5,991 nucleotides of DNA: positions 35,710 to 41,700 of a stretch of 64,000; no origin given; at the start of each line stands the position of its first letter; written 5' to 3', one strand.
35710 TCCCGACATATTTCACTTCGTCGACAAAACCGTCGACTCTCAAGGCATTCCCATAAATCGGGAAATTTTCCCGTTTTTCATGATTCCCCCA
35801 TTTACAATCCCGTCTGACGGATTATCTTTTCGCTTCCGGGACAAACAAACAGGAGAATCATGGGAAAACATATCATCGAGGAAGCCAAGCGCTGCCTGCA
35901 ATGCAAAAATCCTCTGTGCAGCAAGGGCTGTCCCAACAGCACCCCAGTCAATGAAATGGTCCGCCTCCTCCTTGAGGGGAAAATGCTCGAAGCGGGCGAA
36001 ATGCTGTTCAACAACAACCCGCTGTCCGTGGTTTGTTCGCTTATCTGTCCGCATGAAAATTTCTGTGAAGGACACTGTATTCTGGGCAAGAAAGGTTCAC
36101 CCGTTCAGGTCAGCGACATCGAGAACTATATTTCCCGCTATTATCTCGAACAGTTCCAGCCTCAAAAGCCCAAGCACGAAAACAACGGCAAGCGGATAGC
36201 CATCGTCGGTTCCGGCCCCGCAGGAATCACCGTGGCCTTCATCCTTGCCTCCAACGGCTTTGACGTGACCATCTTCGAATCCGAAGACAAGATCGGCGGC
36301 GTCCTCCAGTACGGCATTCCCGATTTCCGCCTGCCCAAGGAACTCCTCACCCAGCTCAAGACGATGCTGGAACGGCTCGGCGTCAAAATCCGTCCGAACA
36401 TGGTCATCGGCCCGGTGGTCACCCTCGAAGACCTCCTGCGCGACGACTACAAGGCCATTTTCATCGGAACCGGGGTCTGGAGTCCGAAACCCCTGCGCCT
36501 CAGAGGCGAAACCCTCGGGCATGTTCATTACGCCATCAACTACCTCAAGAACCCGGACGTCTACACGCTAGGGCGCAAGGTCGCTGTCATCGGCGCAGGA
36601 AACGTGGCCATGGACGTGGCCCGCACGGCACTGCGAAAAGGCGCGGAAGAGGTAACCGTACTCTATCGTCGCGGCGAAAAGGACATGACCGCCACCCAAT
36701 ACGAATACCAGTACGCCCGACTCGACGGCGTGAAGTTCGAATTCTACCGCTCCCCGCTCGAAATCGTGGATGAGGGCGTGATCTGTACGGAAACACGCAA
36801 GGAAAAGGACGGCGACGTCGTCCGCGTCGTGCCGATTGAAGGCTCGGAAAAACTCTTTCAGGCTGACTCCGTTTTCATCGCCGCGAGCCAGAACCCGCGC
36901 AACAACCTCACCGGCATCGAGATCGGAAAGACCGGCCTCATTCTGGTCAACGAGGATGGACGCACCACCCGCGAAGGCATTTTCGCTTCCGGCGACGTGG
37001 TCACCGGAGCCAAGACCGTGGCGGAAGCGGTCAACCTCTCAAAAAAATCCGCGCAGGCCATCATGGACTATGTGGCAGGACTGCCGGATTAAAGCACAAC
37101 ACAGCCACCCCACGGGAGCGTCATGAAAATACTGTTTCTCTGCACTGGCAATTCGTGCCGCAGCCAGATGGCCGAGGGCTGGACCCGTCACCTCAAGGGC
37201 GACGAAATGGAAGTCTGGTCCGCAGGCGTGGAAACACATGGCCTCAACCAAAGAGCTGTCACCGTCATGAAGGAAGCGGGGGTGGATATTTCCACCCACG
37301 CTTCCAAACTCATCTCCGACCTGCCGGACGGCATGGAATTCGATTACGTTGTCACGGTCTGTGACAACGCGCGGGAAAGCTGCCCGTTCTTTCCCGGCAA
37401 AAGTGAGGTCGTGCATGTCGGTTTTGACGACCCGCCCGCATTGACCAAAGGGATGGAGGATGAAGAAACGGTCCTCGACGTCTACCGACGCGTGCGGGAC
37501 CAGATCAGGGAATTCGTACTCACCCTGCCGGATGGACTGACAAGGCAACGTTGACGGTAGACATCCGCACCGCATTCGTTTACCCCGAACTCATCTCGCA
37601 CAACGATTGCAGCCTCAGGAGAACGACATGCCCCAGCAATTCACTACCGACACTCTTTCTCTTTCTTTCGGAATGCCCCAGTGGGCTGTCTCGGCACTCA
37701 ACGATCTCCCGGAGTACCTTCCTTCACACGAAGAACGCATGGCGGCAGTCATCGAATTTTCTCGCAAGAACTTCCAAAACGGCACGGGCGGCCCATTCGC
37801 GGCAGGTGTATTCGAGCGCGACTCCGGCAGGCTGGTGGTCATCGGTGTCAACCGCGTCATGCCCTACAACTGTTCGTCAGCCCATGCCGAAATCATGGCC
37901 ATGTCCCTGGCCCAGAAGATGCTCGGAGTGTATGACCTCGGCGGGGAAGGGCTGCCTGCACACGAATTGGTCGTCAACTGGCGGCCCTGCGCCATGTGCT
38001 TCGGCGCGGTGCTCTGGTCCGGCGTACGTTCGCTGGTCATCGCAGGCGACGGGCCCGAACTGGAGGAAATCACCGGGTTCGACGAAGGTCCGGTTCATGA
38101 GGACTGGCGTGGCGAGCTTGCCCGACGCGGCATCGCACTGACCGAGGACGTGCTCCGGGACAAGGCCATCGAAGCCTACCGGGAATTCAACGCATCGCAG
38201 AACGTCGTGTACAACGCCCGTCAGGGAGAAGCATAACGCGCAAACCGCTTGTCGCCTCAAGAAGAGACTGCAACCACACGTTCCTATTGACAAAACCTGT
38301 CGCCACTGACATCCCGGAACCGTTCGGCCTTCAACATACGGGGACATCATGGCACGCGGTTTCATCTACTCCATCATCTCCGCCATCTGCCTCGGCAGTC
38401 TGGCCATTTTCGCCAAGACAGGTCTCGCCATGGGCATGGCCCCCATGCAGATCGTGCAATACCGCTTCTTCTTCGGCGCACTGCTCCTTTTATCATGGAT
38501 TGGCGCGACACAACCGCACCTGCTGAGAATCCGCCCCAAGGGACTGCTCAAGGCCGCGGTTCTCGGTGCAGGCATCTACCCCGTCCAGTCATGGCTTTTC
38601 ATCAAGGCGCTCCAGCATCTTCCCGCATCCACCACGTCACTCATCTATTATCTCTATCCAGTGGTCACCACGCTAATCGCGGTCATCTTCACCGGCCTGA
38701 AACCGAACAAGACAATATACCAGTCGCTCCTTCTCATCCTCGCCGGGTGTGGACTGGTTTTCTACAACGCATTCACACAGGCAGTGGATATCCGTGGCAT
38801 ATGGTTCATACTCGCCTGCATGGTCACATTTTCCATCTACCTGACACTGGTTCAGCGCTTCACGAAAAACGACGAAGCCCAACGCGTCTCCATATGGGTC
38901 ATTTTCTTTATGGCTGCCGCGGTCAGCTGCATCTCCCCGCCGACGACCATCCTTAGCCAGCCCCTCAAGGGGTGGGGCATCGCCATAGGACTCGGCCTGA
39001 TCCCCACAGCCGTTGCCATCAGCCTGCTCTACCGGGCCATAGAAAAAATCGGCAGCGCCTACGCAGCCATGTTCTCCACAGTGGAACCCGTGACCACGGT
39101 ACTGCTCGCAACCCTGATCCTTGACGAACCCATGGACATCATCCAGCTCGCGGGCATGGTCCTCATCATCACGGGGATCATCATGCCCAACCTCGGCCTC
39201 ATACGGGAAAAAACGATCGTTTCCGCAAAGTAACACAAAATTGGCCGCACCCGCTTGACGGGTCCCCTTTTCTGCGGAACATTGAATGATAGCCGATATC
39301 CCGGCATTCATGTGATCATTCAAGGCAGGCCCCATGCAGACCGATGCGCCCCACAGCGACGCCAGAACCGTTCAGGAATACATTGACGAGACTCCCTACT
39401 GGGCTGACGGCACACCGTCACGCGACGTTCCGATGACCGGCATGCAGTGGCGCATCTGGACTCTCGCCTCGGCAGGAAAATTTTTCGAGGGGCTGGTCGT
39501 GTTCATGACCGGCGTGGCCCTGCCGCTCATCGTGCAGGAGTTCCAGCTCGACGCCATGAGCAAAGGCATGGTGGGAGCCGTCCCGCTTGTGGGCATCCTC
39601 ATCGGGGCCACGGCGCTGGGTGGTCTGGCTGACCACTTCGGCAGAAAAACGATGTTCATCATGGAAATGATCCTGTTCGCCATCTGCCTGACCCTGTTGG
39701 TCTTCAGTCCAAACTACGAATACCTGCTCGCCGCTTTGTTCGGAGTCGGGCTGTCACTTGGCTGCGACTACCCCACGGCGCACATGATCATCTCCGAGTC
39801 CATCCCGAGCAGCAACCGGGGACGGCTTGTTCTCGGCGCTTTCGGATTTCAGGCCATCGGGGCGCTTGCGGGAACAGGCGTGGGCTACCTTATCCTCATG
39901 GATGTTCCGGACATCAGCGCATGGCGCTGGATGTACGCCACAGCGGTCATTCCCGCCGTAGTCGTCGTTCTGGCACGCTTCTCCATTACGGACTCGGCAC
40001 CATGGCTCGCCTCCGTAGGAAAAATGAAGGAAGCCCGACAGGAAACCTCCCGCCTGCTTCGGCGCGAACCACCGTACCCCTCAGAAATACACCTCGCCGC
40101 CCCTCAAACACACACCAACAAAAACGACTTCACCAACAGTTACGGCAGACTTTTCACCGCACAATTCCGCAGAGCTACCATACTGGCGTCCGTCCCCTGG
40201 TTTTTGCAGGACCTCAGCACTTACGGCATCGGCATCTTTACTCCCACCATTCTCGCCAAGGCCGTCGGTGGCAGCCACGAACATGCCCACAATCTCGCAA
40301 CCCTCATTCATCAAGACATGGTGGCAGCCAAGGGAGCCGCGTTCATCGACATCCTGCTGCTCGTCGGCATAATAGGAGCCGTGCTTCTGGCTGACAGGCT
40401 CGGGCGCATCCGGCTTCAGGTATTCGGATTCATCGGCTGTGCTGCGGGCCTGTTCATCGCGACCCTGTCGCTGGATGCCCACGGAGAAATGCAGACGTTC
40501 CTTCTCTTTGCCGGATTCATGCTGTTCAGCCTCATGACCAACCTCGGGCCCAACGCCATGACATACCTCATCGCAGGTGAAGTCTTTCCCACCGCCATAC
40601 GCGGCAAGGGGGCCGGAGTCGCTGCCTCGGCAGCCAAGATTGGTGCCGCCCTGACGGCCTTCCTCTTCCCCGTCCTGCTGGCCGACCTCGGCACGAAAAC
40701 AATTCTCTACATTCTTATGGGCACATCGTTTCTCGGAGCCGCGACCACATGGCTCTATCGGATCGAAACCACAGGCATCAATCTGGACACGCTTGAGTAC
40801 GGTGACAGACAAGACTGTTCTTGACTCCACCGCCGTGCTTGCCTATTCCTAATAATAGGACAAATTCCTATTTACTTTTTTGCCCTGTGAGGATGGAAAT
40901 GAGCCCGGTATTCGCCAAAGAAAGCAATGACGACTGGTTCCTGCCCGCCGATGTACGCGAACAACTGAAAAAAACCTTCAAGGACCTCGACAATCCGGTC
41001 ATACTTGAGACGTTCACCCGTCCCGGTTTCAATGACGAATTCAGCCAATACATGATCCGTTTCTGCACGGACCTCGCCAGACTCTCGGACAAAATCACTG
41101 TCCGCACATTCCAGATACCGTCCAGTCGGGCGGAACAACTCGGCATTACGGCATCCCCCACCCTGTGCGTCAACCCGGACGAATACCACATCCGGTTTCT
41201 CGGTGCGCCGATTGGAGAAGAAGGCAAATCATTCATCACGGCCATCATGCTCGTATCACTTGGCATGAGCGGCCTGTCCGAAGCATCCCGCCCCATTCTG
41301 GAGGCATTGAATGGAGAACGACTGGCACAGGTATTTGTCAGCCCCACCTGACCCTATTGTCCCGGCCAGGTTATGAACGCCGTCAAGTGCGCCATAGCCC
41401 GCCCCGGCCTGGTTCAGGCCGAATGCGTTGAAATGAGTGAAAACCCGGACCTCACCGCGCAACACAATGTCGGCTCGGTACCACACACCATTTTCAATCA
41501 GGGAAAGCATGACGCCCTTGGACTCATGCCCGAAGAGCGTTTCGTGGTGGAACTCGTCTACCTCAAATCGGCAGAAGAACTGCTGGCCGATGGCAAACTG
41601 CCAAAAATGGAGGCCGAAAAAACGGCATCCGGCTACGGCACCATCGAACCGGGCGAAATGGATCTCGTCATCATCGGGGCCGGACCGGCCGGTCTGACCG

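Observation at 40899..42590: In-frame TGA exactly at the first Cys of a CPYC redox motif: a missed selenoprotein fusing an AhpF-N-terminal/PDO-like domain to a TrxR-like flavoprotein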

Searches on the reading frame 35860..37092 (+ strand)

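Call 64: search_protein_families(library=pfam, proteins=[window:35860-37092:+], max_evalue=0.00001)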
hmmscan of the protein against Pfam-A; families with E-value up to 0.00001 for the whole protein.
window:35860-37092:+ (410 aa): 11 families
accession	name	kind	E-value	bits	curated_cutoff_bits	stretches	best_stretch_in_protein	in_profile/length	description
PF07992.20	Pyr_redox_2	-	2.4e-32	112.9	26.1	1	112-391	2-288/291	Pyridine nucleotide-disulphide oxidoreductase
PF14691.11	Fer4_20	-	2.8e-27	95.2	25.8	1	4-97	16-110/113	Dihydroprymidine dehydrogenase domain II, 4Fe-4S cluster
PF13738.12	Pyr_redox_3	-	1.8e-12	47.6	30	1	199-293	127-218/305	Pyridine nucleotide-disulphide oxidoreductase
PF00070.33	Pyr_redox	-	4.5e-10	40.3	22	0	240-303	1-67/82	Pyridine nucleotide-disulphide oxidoreductase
PF01266.30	DAO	-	6.1e-09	36.3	27.9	0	112-146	1-35/353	FAD dependent oxidoreductase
PF13450.12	NAD_binding_8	-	9.7e-09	35.8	21.9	1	115-148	1-34/68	NAD(P)-binding Rossmann-like domain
PF02826.25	2-Hacid_dh_C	-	3.8e-07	30.1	25.1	0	98-143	22-69/178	D-isomer specific 2-hydroxyacid dehydrogenase, NAD binding domain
PF03807.23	F420_oxidored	-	2.1e-06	28.6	21.6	0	240-284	1-45/94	NADP oxidoreductase coenzyme F420-dependent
PF01488.26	Shikimate_DH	-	3.9e-06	27.4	24.3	0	238-281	12-56/138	Shikimate / quinate 5-dehydrogenase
PF13241.12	NAD_binding_7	-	8.1e-06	26.8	22.1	0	238-288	7-59/104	Putative NAD(P)-binding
PF00743.25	FMO-like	-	8.8e-06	24.9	22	0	225-274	172-218/532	Flavin-binding monooxygenase-like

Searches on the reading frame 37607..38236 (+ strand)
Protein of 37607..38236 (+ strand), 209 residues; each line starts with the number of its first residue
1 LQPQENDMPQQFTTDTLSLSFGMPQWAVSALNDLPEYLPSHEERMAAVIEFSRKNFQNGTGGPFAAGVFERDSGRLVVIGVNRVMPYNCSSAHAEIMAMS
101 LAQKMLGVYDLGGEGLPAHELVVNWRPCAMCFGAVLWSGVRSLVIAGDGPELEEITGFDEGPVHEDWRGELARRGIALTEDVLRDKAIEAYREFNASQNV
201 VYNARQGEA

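Call 64: search_protein_families(library=pfam, proteins=[window:37607-38236:+], max_evalue=0.00001)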
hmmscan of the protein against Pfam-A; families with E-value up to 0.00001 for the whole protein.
window:37607-38236:+ (209 aa): 2 families
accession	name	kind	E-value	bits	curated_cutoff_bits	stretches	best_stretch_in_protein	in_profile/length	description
PF00383.29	dCMP_cyt_deam_1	-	2.4e-11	43.8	25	1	41-145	4-100/102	Cytidine and deoxycytidylate deaminase zinc-binding region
PF14437.12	MafB19-deam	-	7.4e-06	26.4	27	0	74-149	33-103/142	MafB19-like deaminase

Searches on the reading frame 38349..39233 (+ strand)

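Call 64: search_protein_families(library=pfam, proteins=[window:38349-39233:+], max_evalue=0.00001)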
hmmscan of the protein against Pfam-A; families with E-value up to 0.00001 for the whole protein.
window:38349-39233:+ (294 aa): 2 families
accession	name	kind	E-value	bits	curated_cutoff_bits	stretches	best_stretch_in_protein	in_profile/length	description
PF00892.27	EamA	-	5e-38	130.9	28.2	2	149-279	2-132/135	EamA-like transporter family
PF03151.22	TPT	-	2e-06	27.8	30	0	19-201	18-197/291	Triose-phosphate Transporter family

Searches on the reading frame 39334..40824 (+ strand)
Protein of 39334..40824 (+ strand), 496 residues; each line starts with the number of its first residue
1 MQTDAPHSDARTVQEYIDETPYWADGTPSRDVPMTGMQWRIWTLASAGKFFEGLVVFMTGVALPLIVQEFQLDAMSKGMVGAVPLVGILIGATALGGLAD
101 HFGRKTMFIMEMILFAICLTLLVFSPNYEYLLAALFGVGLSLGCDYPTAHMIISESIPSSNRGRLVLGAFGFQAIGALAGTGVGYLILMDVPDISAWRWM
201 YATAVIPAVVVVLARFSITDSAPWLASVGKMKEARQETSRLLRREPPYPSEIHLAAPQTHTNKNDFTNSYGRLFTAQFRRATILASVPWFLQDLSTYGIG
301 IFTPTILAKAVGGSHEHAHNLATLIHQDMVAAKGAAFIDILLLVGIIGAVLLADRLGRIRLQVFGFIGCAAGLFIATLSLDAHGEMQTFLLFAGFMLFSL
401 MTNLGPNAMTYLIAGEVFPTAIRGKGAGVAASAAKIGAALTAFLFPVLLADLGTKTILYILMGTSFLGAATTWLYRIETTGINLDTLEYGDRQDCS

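Call 64: search_protein_families(library=pfam, proteins=[window:39334-40824:+], max_evalue=0.00001)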
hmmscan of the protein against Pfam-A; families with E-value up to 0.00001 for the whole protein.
window:39334-40824:+ (496 aa): 2 families
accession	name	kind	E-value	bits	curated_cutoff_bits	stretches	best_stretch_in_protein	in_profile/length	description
PF00083.30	Sugar_tr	-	4.1e-48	164.8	22.3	1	46-488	6-449/452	Sugar (and other) transporter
PF07690.21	MFS_1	-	1.1e-32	113.8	33.4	2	48-312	4-233/347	Major Facilitator Superfamily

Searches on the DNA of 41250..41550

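Call 42: search_rna_families(source=window, start=41250, end=41550, threshold=evalue, max_evalue=10)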
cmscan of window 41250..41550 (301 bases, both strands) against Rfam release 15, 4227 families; matches with E-value up to 10: 2.
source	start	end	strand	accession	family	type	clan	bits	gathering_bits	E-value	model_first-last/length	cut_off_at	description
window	41293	41417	-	RF00959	mir-612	Gene; miRNA;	-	14.1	100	9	1-86/86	no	mir-612 microRNA precursor family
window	41481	41503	-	RF01308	sR58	Gene; snRNA; snoRNA; CD-box;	-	11.6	55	6.5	1-55/55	no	Small nucleolar RNA sR58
